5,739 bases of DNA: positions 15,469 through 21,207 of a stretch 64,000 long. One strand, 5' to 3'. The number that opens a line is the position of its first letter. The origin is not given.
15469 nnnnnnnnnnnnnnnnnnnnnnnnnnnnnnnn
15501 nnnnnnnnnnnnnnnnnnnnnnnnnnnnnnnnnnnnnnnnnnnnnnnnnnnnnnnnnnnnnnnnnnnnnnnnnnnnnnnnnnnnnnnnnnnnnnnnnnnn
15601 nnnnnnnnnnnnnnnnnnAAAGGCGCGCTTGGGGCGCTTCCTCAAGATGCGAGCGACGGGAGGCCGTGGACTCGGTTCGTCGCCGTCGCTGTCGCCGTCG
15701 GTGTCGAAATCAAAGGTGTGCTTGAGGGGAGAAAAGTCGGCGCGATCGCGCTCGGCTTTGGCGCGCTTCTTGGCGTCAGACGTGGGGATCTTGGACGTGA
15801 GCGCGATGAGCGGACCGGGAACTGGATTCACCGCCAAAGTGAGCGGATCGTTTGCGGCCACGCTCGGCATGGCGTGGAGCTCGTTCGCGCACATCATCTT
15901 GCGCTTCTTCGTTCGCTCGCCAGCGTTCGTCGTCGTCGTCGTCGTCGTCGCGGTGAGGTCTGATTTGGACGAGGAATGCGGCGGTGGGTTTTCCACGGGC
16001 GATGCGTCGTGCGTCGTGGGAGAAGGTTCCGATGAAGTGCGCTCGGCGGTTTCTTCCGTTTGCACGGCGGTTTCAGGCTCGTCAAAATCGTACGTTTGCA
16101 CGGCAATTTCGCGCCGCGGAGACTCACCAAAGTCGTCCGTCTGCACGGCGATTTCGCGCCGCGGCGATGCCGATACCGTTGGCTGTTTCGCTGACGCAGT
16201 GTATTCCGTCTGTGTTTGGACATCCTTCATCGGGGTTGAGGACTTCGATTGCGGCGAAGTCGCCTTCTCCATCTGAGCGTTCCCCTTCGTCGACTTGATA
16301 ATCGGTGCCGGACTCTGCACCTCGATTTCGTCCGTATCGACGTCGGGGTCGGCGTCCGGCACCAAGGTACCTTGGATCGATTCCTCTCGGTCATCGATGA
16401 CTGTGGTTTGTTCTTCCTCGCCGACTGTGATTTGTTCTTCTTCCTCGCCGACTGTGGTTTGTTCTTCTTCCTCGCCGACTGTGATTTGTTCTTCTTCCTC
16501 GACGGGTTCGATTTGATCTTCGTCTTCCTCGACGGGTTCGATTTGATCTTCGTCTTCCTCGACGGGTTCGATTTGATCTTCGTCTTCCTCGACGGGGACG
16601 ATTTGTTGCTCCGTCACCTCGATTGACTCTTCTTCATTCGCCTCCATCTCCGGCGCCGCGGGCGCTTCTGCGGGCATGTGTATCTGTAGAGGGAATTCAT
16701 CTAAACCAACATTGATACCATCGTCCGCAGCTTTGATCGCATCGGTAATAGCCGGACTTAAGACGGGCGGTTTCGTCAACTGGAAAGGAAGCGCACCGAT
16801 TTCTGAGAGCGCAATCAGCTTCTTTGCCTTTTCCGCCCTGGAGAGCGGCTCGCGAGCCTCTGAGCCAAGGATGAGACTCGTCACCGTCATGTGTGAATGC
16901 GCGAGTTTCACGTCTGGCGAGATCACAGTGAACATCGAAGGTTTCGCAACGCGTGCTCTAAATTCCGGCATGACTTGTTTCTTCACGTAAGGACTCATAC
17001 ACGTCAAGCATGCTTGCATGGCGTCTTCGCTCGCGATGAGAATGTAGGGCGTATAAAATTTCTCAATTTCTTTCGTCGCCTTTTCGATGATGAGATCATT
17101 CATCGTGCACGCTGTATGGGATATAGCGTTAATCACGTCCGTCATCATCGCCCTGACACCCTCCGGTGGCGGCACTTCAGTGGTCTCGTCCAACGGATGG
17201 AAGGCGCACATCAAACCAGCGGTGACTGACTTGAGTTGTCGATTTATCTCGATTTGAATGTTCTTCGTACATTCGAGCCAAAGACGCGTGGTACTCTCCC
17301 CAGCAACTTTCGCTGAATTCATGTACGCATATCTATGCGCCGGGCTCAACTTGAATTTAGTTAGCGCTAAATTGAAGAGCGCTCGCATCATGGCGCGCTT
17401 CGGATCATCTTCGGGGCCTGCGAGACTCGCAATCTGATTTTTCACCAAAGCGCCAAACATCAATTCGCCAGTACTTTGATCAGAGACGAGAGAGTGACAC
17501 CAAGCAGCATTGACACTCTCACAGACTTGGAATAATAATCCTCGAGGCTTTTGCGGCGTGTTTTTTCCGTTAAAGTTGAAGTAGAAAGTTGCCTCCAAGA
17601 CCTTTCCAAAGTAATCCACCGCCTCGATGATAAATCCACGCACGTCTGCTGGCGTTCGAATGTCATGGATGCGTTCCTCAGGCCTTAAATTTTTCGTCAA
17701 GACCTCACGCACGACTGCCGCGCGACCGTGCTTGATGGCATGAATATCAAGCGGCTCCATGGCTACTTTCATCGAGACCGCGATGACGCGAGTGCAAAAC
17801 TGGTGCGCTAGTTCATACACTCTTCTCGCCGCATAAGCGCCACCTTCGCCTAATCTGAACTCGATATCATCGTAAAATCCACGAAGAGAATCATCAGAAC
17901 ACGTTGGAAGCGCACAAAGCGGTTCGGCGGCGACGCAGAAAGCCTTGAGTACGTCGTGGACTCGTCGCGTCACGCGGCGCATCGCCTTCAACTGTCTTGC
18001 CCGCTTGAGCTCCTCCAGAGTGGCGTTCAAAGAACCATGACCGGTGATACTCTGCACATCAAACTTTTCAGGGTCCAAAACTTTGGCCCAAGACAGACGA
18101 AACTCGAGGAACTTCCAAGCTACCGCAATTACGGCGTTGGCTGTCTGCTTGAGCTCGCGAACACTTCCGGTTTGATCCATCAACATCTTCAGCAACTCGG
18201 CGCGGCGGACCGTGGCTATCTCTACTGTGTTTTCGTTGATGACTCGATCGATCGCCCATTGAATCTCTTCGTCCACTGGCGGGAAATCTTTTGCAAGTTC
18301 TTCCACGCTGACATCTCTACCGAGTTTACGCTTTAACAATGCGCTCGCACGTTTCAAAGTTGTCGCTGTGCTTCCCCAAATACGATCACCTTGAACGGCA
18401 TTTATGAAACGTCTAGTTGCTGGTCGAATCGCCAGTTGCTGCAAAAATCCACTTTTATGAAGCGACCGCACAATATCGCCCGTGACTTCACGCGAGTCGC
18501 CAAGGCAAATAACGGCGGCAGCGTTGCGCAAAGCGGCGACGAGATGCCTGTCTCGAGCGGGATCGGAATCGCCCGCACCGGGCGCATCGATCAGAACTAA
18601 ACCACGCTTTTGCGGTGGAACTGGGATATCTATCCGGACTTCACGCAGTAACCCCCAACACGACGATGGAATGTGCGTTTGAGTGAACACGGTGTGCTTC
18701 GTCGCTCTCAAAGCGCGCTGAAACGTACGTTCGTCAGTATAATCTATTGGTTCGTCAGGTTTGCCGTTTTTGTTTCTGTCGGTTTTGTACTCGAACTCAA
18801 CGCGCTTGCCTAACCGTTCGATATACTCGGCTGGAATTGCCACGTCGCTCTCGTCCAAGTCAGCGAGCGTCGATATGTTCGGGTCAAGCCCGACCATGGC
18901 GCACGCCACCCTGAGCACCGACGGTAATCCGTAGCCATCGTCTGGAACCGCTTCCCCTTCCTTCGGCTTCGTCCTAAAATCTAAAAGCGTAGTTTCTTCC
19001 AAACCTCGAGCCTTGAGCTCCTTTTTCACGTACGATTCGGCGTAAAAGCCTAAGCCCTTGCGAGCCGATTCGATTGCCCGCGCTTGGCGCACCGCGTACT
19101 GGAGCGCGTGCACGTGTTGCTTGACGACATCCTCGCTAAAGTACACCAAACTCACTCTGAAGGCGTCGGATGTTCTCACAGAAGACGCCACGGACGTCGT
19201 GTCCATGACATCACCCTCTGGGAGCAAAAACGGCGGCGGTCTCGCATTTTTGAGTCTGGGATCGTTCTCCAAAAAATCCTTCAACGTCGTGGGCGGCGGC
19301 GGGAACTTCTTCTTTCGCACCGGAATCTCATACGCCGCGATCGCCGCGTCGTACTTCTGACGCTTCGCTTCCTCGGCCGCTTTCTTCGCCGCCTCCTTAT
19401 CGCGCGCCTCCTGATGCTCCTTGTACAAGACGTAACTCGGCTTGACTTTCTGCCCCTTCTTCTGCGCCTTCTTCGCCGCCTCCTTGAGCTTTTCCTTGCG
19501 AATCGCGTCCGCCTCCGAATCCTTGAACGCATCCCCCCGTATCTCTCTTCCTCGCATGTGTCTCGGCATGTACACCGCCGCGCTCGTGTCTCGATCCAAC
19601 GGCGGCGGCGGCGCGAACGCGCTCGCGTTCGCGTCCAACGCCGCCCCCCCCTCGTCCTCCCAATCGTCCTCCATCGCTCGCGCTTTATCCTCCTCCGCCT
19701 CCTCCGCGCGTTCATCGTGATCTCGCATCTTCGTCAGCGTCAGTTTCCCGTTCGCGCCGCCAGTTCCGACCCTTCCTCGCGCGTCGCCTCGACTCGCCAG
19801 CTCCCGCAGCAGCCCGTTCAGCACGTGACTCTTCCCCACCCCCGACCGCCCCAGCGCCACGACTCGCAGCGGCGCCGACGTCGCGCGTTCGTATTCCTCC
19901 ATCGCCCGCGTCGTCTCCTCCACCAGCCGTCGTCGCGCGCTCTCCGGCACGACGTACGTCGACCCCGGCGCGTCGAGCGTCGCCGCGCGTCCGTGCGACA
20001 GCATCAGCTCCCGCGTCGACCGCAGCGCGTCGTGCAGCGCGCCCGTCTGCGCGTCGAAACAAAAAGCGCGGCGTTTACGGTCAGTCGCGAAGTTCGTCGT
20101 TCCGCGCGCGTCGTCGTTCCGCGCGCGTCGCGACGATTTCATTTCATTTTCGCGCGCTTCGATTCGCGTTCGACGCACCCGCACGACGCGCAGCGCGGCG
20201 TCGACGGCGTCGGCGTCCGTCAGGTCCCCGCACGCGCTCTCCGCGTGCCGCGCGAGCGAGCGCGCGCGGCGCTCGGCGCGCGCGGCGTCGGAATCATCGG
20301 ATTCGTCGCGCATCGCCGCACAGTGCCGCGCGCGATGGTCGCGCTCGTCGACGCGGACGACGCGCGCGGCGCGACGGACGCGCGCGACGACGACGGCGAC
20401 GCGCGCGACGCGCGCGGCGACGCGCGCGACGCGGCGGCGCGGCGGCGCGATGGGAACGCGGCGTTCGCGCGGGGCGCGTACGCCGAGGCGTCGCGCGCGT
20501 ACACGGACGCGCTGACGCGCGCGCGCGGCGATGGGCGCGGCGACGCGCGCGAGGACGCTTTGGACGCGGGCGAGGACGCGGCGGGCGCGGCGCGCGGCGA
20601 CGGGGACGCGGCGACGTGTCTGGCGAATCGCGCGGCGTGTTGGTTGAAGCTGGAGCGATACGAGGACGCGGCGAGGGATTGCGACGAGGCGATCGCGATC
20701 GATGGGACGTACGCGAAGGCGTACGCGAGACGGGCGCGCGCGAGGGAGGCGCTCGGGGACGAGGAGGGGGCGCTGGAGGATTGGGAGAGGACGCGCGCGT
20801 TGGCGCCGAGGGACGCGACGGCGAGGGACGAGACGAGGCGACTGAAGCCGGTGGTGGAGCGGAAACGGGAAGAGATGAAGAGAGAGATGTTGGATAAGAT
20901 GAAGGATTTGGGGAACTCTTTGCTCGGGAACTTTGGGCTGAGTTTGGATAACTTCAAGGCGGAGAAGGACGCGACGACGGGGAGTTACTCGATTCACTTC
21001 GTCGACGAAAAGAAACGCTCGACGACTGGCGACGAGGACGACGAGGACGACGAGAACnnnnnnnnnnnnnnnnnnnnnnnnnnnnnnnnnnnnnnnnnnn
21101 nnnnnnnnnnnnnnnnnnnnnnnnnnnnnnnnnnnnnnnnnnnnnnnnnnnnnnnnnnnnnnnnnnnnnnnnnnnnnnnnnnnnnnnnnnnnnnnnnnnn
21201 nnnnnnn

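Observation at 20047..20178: In-frame, stop-free 132-nt intron candidate hidden inside a continuous ORF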

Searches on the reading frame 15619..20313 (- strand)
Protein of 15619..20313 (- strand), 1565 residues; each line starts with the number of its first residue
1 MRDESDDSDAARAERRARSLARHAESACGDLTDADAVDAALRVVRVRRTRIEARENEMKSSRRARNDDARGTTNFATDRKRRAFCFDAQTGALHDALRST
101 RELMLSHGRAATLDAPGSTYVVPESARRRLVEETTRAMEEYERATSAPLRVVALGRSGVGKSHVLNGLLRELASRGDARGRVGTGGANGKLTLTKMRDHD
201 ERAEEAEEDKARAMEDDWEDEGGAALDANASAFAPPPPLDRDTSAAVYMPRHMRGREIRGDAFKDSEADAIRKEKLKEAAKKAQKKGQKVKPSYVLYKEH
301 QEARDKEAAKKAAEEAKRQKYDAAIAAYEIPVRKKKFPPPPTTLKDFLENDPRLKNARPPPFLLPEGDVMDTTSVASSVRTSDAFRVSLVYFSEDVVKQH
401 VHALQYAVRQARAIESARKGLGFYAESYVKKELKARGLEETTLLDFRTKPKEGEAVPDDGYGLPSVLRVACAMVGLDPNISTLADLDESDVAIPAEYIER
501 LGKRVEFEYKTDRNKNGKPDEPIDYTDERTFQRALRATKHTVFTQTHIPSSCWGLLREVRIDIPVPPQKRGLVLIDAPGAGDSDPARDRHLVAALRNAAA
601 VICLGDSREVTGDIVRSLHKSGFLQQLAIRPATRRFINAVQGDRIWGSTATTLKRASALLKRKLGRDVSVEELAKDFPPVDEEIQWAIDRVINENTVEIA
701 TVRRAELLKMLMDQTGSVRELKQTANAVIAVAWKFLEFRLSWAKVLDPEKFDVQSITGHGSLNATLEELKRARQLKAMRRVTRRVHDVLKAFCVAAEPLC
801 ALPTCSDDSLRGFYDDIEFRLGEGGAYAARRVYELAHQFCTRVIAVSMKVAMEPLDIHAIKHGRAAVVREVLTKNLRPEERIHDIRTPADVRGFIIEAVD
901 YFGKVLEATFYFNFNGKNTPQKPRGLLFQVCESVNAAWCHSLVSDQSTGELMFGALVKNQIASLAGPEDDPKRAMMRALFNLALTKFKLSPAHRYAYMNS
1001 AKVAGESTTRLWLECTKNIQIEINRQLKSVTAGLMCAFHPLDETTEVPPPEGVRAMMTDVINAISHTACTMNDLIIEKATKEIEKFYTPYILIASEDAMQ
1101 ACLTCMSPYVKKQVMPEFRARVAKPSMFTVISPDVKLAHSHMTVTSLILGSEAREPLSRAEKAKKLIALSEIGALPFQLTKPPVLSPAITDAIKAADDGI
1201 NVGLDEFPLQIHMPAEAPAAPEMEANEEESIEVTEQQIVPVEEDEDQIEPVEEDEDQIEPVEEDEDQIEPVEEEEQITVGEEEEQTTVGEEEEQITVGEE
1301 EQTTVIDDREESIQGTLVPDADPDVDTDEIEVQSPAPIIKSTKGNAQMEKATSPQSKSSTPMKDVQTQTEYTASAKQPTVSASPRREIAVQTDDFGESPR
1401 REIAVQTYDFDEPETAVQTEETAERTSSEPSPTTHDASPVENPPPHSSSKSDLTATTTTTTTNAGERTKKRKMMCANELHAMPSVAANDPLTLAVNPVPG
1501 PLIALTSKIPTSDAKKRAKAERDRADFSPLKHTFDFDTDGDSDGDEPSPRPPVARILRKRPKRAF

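Call 29: list_cluster_members(proteins=[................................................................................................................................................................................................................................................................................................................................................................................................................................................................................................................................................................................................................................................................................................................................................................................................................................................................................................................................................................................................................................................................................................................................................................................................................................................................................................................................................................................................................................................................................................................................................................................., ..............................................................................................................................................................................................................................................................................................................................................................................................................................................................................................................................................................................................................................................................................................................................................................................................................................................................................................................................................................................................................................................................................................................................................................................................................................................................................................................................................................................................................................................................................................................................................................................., window:15619-20313:-, window:15619-20001:-])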
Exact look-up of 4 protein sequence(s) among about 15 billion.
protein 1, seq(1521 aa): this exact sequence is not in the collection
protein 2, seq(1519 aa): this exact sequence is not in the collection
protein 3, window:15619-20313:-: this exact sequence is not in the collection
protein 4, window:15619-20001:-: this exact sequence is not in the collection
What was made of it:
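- No spliced product of this species is in the protein collection (exact look-ups, call 29).
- Tried and rejected: Exact look-ups of four candidate products all failed: spliced at GTGCGT, spliced at GTGCGG, unspliced, and starting at MLSHG (call 29).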

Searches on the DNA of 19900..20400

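Call 60: search_rna_families(source=window, start=19900, end=20400, threshold=evalue, max_evalue=1)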
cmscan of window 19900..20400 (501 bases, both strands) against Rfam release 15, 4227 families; matches with E-value up to 1: 1.
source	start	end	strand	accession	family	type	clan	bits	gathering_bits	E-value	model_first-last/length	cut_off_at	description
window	20071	20156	+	RF00787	mir-288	Gene; miRNA;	-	22.2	60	0.098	1-96/96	no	mir-288 microRNA precursor family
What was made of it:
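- Tried and rejected: An Rfam scan of 19900-20400 gave only a sub-threshold mir-288 hit on the opposite strand: 22 bits against a gathering score of 60, E = 0.098 (call 60).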

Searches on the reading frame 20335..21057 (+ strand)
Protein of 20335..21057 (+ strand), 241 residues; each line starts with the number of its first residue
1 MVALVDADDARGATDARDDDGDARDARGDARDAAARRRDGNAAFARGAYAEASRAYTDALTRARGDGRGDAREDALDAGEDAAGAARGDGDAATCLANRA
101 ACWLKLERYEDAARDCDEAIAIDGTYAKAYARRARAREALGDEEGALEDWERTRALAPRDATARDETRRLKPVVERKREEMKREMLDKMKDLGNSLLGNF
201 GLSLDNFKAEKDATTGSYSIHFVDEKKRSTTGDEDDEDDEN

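Call 46: list_cluster_members(proteins=[P0080, window:20335-21057:+])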
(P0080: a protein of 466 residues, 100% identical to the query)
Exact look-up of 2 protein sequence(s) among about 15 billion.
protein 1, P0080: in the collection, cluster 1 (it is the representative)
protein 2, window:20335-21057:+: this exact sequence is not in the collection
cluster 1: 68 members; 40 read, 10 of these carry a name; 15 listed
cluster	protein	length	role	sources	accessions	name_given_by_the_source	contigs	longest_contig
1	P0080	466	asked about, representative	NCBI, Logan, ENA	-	-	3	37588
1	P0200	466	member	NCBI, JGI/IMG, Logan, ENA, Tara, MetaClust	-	tRNA-specific 2-thiouridylase | strand:+ start:6740 stop:8140 length:1401 start_codon:yes stop_codon:yes ... | \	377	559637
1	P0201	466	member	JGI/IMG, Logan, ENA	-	tRNA-specific 2-thiouridylase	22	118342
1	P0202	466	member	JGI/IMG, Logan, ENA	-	tRNA-5-taurinomethyluridine 2-sulfurtransferase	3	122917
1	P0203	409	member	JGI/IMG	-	tRNA-specific 2-thiouridylase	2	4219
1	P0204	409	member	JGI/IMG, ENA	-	tRNA-specific 2-thiouridylase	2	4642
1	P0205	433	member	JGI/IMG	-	tRNA-specific 2-thiouridylase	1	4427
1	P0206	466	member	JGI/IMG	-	tRNA-specific 2-thiouridylase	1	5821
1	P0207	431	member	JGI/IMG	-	tRNA-specific 2-thiouridylase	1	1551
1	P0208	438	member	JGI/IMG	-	tRNA-specific 2-thiouridylase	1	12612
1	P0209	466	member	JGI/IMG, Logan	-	tRNA-specific 2-thiouridylase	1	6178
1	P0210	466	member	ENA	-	-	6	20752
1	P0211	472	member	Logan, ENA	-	-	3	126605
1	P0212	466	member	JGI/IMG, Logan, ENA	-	-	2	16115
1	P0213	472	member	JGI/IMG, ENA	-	-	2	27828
